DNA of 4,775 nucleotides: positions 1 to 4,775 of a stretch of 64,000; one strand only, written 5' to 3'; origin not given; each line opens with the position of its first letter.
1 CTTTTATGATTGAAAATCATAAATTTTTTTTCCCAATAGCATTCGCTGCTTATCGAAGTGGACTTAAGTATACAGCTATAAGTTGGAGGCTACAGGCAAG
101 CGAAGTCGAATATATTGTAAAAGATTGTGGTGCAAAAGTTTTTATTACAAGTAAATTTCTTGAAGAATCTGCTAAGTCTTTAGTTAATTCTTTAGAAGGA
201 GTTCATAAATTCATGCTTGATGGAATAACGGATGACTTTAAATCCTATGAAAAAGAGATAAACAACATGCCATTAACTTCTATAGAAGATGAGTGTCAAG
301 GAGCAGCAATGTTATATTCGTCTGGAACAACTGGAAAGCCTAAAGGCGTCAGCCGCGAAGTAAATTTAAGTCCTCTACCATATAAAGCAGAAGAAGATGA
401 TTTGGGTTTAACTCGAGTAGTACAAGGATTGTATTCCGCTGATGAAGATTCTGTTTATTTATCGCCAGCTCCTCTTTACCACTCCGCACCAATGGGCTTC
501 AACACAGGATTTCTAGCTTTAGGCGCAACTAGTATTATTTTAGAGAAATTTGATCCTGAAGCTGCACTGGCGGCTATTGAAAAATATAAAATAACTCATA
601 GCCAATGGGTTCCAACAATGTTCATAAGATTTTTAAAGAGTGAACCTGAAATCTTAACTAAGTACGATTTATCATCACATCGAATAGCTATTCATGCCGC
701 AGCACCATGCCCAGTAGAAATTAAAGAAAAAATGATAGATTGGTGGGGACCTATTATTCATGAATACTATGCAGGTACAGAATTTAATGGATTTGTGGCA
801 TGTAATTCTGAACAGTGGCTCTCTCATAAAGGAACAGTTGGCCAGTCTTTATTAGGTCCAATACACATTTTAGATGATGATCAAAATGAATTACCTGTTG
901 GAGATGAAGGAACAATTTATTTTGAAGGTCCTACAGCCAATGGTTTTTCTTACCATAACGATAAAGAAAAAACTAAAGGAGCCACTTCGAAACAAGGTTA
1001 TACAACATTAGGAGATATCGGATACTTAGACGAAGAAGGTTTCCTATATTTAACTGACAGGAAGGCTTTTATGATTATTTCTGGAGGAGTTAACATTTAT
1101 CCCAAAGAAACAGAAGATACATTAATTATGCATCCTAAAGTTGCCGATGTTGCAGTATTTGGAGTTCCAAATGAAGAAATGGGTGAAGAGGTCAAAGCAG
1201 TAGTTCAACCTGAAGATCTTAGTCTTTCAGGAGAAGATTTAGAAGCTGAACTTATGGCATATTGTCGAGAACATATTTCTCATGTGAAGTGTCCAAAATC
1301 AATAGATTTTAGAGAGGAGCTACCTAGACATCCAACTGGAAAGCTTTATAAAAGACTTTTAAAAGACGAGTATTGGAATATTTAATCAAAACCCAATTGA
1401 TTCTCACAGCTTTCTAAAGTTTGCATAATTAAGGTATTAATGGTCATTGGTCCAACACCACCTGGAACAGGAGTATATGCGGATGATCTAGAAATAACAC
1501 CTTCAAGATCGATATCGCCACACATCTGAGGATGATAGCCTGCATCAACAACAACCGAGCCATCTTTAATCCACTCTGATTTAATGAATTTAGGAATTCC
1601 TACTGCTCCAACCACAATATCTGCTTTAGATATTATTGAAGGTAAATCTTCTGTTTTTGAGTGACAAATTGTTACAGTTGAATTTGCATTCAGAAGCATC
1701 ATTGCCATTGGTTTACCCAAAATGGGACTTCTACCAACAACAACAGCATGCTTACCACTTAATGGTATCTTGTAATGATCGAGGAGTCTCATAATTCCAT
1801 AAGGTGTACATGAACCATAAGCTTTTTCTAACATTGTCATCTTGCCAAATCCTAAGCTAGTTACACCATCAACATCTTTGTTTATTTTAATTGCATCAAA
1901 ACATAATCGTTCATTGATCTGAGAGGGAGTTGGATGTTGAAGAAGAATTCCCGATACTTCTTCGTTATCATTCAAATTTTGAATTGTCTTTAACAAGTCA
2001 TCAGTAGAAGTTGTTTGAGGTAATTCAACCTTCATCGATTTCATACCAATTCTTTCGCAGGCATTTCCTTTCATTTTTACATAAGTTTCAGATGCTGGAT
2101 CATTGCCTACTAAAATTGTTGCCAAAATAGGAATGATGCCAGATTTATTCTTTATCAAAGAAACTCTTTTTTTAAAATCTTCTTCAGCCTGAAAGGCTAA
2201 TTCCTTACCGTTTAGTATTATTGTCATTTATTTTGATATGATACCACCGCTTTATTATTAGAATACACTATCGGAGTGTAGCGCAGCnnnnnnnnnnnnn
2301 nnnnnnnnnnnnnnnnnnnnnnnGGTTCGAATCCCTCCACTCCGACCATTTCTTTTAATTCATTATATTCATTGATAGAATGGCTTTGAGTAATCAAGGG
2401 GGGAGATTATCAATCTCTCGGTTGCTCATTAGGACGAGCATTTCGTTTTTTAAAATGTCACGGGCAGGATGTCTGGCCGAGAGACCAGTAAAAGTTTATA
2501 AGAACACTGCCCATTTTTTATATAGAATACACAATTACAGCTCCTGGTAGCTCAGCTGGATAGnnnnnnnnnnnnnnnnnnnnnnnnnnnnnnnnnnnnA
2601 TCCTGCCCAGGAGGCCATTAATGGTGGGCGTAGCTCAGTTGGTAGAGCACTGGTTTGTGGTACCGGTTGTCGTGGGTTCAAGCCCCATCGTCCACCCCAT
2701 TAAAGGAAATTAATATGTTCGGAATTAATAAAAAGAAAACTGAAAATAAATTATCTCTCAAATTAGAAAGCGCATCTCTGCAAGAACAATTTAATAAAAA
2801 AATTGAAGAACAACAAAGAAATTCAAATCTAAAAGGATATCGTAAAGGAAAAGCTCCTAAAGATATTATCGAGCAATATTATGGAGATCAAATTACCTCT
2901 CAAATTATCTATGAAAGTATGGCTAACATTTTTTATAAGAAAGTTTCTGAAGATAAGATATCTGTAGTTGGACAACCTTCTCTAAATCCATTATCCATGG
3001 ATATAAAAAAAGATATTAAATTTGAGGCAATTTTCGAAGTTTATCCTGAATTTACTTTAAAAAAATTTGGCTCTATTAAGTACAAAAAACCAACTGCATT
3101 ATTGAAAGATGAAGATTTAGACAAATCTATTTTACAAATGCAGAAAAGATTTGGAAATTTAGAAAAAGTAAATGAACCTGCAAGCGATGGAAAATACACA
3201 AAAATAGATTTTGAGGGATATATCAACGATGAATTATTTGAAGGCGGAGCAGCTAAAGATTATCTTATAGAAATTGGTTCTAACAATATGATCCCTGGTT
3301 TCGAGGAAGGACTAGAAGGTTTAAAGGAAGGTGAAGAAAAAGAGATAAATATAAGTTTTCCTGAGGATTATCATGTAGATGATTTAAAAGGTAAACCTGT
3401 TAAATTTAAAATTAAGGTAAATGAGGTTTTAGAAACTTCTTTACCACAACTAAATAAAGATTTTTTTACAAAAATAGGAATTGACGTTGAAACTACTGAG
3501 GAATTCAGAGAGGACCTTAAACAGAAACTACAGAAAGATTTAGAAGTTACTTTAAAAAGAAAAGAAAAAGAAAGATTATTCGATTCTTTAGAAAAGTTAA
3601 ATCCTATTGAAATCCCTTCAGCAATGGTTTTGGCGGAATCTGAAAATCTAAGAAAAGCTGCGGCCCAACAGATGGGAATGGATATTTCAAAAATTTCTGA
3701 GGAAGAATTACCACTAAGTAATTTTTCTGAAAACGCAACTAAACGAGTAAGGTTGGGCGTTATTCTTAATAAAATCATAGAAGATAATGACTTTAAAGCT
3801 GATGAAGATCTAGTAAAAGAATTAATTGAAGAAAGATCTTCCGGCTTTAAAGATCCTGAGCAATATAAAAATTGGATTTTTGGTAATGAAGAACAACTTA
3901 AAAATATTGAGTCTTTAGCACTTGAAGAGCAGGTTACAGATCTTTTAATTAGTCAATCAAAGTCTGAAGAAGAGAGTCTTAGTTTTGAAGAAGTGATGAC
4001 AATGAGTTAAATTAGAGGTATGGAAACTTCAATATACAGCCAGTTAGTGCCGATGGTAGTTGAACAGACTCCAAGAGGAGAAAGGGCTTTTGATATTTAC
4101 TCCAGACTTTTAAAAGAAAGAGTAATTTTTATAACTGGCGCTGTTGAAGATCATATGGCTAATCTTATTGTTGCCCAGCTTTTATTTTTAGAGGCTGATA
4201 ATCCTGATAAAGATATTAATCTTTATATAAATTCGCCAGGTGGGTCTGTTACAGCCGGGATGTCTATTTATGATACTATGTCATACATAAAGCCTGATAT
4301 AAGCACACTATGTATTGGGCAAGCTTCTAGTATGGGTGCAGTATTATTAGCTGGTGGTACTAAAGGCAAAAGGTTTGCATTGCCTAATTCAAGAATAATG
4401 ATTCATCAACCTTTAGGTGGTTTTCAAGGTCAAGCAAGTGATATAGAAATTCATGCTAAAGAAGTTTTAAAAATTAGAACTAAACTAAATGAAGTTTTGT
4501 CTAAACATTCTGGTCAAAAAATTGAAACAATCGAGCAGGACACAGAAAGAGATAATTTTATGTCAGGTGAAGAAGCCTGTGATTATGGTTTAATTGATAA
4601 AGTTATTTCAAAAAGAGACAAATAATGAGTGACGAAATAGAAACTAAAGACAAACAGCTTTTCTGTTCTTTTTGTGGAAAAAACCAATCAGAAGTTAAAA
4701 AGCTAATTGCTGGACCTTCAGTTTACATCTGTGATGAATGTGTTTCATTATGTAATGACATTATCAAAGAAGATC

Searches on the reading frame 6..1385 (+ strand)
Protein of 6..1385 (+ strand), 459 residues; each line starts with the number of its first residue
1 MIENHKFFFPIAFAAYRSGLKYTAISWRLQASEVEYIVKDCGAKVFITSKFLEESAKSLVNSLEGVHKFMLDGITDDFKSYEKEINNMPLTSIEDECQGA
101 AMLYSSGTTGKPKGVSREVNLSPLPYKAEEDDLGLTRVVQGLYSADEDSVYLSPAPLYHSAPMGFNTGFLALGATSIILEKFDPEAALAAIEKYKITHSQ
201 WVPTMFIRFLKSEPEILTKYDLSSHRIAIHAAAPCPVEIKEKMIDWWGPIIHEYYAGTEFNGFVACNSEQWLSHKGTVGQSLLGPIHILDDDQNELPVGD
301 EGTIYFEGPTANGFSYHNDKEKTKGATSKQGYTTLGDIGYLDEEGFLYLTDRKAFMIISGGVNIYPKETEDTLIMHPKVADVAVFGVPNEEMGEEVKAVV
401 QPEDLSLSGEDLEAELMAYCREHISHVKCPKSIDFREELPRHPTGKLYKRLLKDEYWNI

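Call 36: search_protein_families(library=pfam, proteins=[window:6-1385:+], max_evalue=0.001)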
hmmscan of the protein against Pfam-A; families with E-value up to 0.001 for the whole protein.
window:6-1385:+ (459 aa): 2 families
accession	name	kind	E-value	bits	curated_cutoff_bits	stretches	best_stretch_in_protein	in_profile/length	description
PF00501.34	AMP-binding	-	1.4e-48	166.1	29.9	1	5-310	56-378/384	AMP-binding enzyme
PF13193.12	AMP-binding_C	-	4.4e-18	66.4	24.5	1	368-446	1-76/76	AMP-binding enzyme C-terminal domain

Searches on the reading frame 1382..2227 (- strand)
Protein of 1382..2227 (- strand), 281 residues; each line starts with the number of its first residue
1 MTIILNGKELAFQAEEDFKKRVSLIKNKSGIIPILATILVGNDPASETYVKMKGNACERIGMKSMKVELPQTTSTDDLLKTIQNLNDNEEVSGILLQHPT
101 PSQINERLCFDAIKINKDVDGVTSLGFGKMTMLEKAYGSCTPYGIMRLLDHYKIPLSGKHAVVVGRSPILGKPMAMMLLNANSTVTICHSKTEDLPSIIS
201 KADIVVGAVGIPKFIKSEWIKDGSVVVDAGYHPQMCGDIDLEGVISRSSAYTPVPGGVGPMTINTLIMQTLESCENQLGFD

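Call 36: search_protein_families(library=pfam, proteins=[window:1382-2227:-], max_evalue=0.001)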
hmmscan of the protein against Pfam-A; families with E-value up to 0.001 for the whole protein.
window:1382-2227:- (281 aa): 2 families
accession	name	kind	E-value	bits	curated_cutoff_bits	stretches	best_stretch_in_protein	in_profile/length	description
PF02882.25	THF_DHG_CYH_C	-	5.7e-58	195.2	27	1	126-277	4-159/160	Tetrahydrofolate dehydrogenase/cyclohydrolase, NAD(P)-binding domain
PF00763.28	THF_DHG_CYH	-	6e-36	123.7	32.8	1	5-120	1-115/115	Tetrahydrofolate dehydrogenase/cyclohydrolase, catalytic domain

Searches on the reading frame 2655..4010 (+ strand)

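Call 36: search_protein_families(library=pfam, proteins=[window:2655-4010:+], max_evalue=0.001)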
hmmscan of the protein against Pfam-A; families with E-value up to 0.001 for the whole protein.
window:2655-4010:+ (451 aa): 3 families
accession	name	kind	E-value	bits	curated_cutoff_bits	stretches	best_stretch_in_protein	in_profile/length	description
PF05697.18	Trigger_N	-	4.7e-29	102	22.2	1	26-161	8-143/144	Bacterial trigger factor protein (TF)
PF05698.19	Trigger_C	-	1.6e-27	97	22.7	1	281-432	2-161/162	Bacterial trigger factor protein (TF) C-terminus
PF00254.34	FKBP_C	-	1.6e-15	57.6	21.1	1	174-255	3-93/94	FKBP-type peptidyl-prolyl cis-trans isomerase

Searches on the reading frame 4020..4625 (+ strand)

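Call 36: search_protein_families(library=pfam, proteins=[window:4020-4625:+], max_evalue=0.001)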
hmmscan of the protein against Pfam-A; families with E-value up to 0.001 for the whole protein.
window:4020-4625:+ (201 aa): 1 family
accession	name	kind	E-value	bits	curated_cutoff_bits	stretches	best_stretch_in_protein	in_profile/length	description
PF00574.28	CLP_protease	-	2.2e-88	295.3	20.2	1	19-198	2-181/182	Clp protease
